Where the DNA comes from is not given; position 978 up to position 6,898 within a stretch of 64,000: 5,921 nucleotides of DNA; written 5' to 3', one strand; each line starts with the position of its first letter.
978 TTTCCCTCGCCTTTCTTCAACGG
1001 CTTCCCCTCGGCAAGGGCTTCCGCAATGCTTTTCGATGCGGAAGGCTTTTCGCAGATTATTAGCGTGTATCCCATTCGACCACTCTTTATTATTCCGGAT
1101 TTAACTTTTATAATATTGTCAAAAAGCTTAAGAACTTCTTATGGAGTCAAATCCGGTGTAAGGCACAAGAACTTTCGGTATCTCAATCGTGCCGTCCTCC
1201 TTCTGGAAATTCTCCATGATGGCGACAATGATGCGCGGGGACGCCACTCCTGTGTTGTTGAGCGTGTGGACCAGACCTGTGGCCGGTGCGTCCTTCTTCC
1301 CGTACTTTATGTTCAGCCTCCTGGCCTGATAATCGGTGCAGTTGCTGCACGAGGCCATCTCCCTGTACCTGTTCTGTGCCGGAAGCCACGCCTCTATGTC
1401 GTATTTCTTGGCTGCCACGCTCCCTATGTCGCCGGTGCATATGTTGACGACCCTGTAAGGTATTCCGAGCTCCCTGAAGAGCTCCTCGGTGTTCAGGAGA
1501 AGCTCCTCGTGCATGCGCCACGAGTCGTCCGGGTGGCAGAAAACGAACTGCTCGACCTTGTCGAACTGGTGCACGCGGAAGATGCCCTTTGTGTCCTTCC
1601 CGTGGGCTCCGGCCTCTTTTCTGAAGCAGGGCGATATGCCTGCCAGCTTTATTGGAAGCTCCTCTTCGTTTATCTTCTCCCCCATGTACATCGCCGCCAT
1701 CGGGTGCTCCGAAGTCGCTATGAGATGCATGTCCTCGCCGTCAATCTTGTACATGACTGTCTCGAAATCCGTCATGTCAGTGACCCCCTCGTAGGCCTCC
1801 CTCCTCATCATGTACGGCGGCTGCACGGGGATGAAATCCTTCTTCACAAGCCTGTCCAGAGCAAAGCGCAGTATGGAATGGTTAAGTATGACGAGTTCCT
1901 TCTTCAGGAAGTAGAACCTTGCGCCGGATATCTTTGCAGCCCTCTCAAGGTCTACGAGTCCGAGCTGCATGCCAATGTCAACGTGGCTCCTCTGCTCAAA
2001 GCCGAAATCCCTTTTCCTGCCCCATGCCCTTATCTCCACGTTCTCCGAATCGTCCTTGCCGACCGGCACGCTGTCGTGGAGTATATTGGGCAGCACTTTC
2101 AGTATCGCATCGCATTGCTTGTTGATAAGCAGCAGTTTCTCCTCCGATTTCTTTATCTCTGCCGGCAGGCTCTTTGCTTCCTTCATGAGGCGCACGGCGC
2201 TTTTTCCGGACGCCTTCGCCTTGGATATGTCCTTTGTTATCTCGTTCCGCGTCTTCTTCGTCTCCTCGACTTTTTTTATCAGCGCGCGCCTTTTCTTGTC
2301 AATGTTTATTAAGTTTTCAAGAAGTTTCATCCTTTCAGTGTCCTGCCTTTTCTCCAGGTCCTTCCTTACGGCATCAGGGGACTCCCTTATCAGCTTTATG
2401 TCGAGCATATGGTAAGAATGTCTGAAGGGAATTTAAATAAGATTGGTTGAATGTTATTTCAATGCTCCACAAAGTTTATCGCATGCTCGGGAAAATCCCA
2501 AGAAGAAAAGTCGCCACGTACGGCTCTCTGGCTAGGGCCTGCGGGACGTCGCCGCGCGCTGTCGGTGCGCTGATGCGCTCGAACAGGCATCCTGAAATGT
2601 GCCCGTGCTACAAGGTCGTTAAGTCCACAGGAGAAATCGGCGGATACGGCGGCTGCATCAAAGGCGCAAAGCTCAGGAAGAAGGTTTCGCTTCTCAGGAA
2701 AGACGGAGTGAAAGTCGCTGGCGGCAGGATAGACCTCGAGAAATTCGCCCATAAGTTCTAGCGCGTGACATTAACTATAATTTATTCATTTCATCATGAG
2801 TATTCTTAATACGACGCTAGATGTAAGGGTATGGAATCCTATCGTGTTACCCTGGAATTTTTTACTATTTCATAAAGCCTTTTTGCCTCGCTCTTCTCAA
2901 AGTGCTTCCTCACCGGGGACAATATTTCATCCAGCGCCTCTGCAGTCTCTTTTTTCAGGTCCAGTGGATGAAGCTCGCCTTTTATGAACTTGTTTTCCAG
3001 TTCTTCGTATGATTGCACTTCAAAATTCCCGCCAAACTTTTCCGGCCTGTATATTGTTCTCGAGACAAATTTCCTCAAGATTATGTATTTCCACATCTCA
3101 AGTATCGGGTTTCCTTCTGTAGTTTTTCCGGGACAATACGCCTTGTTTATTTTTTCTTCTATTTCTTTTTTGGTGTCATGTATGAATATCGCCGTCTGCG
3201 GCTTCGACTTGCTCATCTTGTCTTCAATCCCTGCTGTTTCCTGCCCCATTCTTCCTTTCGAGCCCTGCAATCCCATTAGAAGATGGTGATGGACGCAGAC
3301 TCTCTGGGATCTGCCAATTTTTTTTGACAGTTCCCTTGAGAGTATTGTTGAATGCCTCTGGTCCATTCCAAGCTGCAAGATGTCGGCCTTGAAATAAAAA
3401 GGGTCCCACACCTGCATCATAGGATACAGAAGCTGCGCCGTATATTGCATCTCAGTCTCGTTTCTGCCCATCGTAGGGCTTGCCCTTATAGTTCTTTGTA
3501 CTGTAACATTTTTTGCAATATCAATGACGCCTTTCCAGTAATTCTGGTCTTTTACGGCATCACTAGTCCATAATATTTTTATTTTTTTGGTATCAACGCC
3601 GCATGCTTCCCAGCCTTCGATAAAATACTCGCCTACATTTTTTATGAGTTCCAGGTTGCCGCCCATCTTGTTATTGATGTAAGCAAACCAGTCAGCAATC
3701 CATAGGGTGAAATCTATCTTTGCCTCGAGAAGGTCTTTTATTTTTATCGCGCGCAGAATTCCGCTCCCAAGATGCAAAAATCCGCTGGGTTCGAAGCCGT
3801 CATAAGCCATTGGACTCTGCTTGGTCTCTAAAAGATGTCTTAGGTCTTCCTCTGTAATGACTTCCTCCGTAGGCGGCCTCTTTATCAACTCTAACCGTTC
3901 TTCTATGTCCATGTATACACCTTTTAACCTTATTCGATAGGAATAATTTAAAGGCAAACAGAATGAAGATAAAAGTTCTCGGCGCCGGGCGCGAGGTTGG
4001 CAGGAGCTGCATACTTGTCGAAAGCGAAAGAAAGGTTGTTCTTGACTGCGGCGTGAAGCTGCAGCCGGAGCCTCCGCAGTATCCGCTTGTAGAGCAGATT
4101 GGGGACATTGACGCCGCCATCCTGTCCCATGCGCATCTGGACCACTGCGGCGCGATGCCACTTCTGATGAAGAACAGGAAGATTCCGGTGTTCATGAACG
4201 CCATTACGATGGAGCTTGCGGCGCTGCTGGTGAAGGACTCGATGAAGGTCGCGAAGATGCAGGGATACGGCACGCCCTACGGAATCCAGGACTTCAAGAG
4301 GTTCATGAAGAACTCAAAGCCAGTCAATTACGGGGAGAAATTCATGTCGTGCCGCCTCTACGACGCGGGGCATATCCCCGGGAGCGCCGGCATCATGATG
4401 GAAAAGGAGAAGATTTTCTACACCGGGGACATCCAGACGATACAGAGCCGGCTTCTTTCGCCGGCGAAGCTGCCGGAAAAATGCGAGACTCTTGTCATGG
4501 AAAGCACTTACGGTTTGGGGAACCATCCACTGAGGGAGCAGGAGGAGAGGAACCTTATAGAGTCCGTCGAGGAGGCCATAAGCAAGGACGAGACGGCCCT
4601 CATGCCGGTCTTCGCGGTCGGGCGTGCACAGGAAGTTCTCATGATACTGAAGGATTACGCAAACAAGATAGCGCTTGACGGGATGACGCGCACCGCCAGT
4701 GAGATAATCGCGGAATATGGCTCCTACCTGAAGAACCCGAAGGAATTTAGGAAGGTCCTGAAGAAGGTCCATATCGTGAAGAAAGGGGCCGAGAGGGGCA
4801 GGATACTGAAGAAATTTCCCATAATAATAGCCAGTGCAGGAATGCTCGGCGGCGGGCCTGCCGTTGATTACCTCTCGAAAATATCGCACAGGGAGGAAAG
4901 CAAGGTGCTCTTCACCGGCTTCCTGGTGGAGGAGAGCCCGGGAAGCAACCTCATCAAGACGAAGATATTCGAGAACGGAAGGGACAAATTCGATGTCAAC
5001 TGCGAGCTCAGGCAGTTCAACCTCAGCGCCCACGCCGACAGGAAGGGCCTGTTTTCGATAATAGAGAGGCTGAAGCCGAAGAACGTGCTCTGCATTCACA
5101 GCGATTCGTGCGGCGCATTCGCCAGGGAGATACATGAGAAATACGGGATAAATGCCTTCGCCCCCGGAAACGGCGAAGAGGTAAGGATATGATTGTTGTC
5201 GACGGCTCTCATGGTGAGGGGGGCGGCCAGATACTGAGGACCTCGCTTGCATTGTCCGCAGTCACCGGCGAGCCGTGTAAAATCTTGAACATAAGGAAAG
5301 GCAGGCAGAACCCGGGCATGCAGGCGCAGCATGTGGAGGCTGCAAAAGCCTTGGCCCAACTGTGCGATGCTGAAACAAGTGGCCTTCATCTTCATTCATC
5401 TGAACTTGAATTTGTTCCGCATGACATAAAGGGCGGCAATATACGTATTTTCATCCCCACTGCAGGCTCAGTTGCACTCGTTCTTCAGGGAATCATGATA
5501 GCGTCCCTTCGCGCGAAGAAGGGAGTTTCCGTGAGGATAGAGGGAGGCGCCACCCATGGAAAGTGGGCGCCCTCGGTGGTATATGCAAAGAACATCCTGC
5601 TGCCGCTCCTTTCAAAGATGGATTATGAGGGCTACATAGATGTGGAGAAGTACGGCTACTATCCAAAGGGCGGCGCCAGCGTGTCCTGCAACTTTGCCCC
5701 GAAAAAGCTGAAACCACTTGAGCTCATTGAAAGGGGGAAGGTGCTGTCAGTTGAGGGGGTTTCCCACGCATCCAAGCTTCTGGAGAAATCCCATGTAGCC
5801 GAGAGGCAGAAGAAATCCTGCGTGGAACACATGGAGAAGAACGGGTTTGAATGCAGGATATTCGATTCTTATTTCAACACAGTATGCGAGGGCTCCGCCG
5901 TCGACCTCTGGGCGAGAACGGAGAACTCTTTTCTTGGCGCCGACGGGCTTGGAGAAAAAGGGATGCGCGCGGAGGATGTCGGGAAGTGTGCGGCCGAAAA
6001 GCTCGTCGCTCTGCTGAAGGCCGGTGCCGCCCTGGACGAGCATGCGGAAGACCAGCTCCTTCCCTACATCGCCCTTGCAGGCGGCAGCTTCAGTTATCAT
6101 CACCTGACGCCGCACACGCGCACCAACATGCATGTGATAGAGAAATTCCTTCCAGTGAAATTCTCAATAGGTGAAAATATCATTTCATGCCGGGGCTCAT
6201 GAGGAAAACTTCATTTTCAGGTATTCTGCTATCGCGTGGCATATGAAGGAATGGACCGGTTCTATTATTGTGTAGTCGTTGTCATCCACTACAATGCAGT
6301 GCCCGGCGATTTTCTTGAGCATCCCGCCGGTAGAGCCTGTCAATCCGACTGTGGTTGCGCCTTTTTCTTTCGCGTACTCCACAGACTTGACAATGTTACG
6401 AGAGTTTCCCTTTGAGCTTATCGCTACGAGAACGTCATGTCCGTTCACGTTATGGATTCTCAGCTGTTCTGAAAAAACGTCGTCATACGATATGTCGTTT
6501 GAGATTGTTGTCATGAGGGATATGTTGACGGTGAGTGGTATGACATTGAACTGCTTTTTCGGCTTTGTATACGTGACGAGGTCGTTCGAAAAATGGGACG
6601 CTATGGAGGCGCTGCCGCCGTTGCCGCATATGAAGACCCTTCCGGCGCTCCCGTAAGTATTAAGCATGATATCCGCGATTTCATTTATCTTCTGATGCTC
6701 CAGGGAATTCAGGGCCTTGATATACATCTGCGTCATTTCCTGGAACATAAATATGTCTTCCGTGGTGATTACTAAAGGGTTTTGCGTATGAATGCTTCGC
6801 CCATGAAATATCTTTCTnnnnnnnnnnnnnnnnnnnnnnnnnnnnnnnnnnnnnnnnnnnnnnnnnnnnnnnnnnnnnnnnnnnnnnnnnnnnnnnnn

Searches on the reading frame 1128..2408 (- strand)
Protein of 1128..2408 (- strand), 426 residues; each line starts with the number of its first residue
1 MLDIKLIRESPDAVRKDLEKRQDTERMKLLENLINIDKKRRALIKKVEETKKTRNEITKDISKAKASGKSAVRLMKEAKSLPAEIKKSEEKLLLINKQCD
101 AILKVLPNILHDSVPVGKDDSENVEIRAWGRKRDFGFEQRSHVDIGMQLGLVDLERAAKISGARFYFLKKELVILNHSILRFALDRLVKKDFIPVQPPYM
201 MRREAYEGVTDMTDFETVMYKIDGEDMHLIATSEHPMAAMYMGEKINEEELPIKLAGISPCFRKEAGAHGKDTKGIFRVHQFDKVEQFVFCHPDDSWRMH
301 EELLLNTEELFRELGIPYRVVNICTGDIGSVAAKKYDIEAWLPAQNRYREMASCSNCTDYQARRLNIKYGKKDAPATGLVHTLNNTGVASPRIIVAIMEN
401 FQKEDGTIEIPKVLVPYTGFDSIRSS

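Call 18: search_protein_families(library=ncbifam, proteins=[window:1128-2408:-], max_evalue=1e-10)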
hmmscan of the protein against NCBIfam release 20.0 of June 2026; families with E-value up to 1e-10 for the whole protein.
window:1128-2408:- (426 aa): 2 families
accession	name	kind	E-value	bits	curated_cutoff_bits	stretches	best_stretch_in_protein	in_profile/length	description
TIGR00414.1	serS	equivalog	5.7e-161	536.2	301.65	1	1-417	1-417/418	serine--tRNA ligase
TIGR00418.1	thrS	equivalog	2e-11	43.5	383.65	1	138-317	169-345/565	threonine--tRNA ligase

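Call 39: find_homologous_proteins(query=window:1128-2408:-, max_evalue=1e-40)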
Query window:1128-2408:- (426 aa): 8000 proteins with E <= 1e-40 among 8000 candidates; the best 120 are listed.
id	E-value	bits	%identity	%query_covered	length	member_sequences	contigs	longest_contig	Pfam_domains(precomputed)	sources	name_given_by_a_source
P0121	1.9e-283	957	100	100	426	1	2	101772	PF00587.31,PF02403.28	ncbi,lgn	-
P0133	2.3e-258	875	90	100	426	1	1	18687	PF00587.31,PF02403.28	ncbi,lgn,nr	ncbi:MAG: serine--tRNA ligase [Candidatus Aenigmarchaeota archaeon]|nr:serine--tRNA ligase [Candidat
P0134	1.2e-228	777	78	100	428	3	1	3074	PF00587.31,PF02403.28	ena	-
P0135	3.8e-228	775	79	99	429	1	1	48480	PF00587.31,PF02403.28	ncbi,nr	ncbi:MAG: serine--tRNA ligase [Candidatus Aenigmarchaeota archaeon]|nr:serine--tRNA ligase [Candidat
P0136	3.9e-228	775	79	100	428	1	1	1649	PF00587.31,PF02403.28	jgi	jgi:seryl-tRNA synthetase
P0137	6.1e-227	771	79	100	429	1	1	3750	PF00587.31,PF02403.28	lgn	-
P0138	1.4e-223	760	78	99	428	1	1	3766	PF00587.31,PF02403.28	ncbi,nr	ncbi:MAG: serine--tRNA ligase [Candidatus Aenigmarchaeota archaeon]|nr:serine--tRNA ligase [Candidat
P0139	7.3e-218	741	74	99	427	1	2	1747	PF00587.31,PF02403.28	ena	-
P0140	6.4e-217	738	74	99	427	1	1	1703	PF00587.31,PF02403.28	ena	-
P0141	8.5e-195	665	67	99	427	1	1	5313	PF00587.31,PF02403.28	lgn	-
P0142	9.7e-175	599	63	99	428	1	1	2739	PF00587.31,PF02403.28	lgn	-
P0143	9.5e-172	590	61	100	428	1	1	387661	PF00587.31,PF02403.28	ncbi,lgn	-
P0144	1.5e-171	589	60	99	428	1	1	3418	PF00587.31,PF02403.28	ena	-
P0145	2.5e-170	585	60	98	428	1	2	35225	PF00587.31,PF02403.28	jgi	jgi:seryl-tRNA synthetase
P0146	3.7e-170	584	60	100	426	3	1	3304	PF00587.31,PF02403.28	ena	-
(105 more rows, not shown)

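Call 49: find_encoding_contigs(protein=P0133, flank=10000, max_places=3)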
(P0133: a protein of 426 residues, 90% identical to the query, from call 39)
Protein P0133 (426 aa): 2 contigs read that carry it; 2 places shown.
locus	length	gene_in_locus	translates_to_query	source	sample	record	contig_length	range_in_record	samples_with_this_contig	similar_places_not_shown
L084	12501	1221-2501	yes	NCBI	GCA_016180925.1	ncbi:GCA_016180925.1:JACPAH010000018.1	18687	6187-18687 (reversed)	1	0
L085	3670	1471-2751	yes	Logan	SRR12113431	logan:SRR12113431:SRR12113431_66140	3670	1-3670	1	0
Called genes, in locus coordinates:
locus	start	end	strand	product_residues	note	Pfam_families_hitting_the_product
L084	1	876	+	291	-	PF00579:tRNA-synt_1b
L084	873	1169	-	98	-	PF01035:DNA_binding_1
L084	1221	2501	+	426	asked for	PF02403:Seryl_tRNA_N, PF00587:tRNA-synt_2b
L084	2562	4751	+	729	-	PF01751:Toprim, PF01131:Topoisom_bac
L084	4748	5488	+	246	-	PF00753:Lactamase_B (faint), PF13483:Lactamase_B_3, PF12706:Lactamase_B_2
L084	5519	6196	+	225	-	PF00154:RecA_N, PF06745:ATPase, PF08423:Rad51, PF13481:AAA_25, PF05707:Zot (weak)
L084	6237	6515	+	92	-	-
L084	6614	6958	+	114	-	-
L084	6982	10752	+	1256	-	PF02359:CDC48_N, PF00004:AAA, PF14890:Intein_splicing, PF14528:LAGLIDADG_3, PF00004:AAA, PF17862:AAA_lid_3, PF00004:AAA, PF17862:AAA_lid_3, +23 more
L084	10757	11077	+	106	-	-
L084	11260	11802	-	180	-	PF00117:GATase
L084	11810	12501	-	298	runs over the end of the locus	PF00557:Peptidase_M24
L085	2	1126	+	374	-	?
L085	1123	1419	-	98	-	PF01035:DNA_binding_1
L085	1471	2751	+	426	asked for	PF02403:Seryl_tRNA_N, PF00587:tRNA-synt_2b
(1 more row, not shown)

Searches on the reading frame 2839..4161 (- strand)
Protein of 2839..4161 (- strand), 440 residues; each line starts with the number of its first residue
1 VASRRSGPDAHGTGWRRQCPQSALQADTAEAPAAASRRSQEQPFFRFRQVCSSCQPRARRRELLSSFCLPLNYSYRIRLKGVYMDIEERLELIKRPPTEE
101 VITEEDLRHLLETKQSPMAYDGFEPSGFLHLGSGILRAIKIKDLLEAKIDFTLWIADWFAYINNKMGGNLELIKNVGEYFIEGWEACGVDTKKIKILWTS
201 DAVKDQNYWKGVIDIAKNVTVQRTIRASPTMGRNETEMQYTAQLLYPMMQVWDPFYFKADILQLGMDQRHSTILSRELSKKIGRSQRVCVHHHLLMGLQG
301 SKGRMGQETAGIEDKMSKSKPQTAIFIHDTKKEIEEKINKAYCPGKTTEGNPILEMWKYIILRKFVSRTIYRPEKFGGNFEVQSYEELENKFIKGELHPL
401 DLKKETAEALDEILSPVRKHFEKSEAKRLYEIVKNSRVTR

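Call 16: search_protein_families(library=pfam, proteins=[window:2839-4161:-], max_evalue=0.00001)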
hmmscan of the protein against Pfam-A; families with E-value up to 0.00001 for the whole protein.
window:2839-4161:- (440 aa): 1 family
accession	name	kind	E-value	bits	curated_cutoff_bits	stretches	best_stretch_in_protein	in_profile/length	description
PF00579.31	tRNA-synt_1b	-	2.8e-49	168.5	21.1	1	116-414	5-291/292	tRNA synthetases class I (W and Y)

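Call 17: list_cluster_members(proteins=[window:2839-4161:-, window:1128-2408:-, window:5189-6202:+, window:10386-11402:+, window:45231-46529:+, window:47550-48437:+, window:43488-44258:+, window:50307-50924:+])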
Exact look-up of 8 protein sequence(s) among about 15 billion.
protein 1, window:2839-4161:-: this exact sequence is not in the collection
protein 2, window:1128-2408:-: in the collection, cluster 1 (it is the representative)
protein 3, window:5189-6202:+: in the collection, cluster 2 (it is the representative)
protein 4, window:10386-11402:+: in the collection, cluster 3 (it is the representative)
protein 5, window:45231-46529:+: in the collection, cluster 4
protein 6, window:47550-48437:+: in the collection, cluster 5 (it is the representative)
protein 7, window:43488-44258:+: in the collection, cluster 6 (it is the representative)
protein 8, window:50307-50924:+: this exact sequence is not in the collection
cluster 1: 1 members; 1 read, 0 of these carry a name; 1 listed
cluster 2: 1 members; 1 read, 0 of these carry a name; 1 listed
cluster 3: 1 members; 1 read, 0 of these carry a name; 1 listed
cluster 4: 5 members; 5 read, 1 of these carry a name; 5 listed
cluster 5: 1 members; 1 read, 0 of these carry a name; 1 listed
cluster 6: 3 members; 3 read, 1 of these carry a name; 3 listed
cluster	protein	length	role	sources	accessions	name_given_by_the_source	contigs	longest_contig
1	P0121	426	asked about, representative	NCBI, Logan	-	-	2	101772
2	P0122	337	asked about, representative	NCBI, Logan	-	-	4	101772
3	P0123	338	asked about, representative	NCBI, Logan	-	-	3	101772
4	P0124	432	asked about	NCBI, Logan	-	-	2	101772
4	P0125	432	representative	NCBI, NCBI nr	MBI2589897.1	lipopolysaccharide biosynthesis protein RfbH [Candidatus Berkelbacteria bacterium]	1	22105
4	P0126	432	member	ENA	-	-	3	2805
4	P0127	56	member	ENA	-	-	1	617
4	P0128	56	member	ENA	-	-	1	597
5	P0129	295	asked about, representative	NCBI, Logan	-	-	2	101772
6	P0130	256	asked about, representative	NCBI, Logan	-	-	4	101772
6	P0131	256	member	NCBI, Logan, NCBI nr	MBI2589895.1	NTP transferase domain-containing protein [Candidatus Berkelbacteria bacterium]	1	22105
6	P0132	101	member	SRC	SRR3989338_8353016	-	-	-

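Call 18: search_protein_families(library=ncbifam, proteins=[window:2839-4161:-], max_evalue=1e-10)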
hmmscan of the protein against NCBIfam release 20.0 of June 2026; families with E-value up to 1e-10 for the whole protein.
window:2839-4161:- (440 aa): 6 families
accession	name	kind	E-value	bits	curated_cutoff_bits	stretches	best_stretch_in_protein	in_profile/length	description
NF006330.0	PRK08560.1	equivalog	2.1e-118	395.3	220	1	84-427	1-334/342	tyrosine--tRNA ligase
TIGR00233.1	trpS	equivalog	2.3e-29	102.7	176.75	1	118-436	4-307/328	tryptophan--tRNA ligase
TIGR00234.1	tyrS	equivalog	3.9e-27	95.4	113.8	1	85-422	2-386/406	tyrosine--tRNA ligase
NF008925.0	PRK12285.1-2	equivalog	4e-18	65.5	451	1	118-426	64-355/365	tryptophan--tRNA ligase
NF008927.0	PRK12285.1-4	equivalog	1.3e-13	50.8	478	1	105-348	59-292/385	tryptophan--tRNA ligase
NF008924.0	PRK12285.1-1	equivalog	3.5e-11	42.9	644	0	117-348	74-288/381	tryptophan--tRNA ligase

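Call 50: find_encoding_contigs(protein=P0121, flank=3000, max_places=4)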
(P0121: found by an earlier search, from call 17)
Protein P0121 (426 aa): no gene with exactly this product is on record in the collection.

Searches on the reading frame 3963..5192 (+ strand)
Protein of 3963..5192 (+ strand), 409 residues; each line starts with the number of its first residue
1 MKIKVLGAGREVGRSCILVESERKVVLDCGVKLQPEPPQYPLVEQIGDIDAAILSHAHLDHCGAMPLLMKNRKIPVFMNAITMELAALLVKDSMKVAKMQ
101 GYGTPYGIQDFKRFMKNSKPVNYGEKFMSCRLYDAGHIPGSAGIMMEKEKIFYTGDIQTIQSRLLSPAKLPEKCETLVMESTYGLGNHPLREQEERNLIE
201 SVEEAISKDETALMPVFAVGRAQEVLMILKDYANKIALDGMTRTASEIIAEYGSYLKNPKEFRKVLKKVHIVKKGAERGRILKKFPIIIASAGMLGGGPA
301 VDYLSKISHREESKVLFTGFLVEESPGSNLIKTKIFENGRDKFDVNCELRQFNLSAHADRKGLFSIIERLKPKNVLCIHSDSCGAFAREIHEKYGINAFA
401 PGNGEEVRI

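Call 55: search_protein_families(library=pfam, proteins=[window:3963-5192:+], max_evalue=0.0001)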
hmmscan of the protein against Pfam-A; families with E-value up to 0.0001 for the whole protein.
window:3963-5192:+ (409 aa): 5 families
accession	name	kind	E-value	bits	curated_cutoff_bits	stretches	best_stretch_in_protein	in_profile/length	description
PF07521.17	RMMBL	-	1.2e-13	51.3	21.6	1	344-401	3-63/63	Zn-dependent metallo-hydrolase RNA specificity domain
PF00753.33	Lactamase_B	-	5.1e-13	49.8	22.7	1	12-210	4-189/196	Metallo-beta-lactamase superfamily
PF10996.14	Beta-Casp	-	2e-12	48.1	27.7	1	222-330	1-120/120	Beta-Casp domain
PF12706.13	Lactamase_B_2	-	2.3e-09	37.6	27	1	23-163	1-149/200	Beta-lactamase superfamily domain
PF16661.11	Lactamase_B_6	-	1.6e-06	28.1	27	1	22-172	6-177/193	Metallo-beta-lactamase superfamily domain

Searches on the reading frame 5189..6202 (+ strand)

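Call 18: search_protein_families(library=ncbifam, proteins=[window:5189-6202:+], max_evalue=1e-10)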
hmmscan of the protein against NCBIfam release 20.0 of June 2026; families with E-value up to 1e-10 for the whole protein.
window:5189-6202:+ (337 aa): 4 families
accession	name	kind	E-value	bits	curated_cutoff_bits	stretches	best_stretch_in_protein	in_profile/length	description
TIGR03399.1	RNA_3prim_cycl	equivalog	2.8e-107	358.7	250.05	1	2-325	1-325/326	RNA 3'-terminal phosphate cyclase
NF003246.0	PRK04204.1-2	equivalog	8.9e-98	327.6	352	1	1-329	3-328/342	RNA 3'-terminal phosphate cyclase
NF003247.0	PRK04204.1-3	equivalog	2.4e-52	178.3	333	1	1-329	4-328/338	RNA 3'-terminal phosphate cyclase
TIGR03400.1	18S_RNA_Rcl1p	equivalog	7e-28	97.5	227.95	1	12-327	5-331/360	18S rRNA biogenesis protein RCL1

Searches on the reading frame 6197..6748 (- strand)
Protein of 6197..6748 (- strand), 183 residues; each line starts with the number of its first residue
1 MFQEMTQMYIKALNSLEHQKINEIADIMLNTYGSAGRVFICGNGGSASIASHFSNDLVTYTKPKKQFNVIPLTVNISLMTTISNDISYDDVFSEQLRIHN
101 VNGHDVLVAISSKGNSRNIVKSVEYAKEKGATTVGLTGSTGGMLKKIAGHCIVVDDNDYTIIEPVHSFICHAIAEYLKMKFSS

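Call 55: search_protein_families(library=pfam, proteins=[window:6197-6748:-], max_evalue=0.0001)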
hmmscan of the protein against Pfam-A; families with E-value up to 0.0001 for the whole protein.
window:6197-6748:- (183 aa): 2 families
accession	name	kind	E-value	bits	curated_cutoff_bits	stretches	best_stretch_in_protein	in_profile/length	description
PF13580.11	SIS_2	-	2.6e-21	76.5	27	1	6-138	6-138/138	SIS domain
PF01380.27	SIS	-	6.2e-09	36.2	25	1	98-154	48-104/131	SIS domain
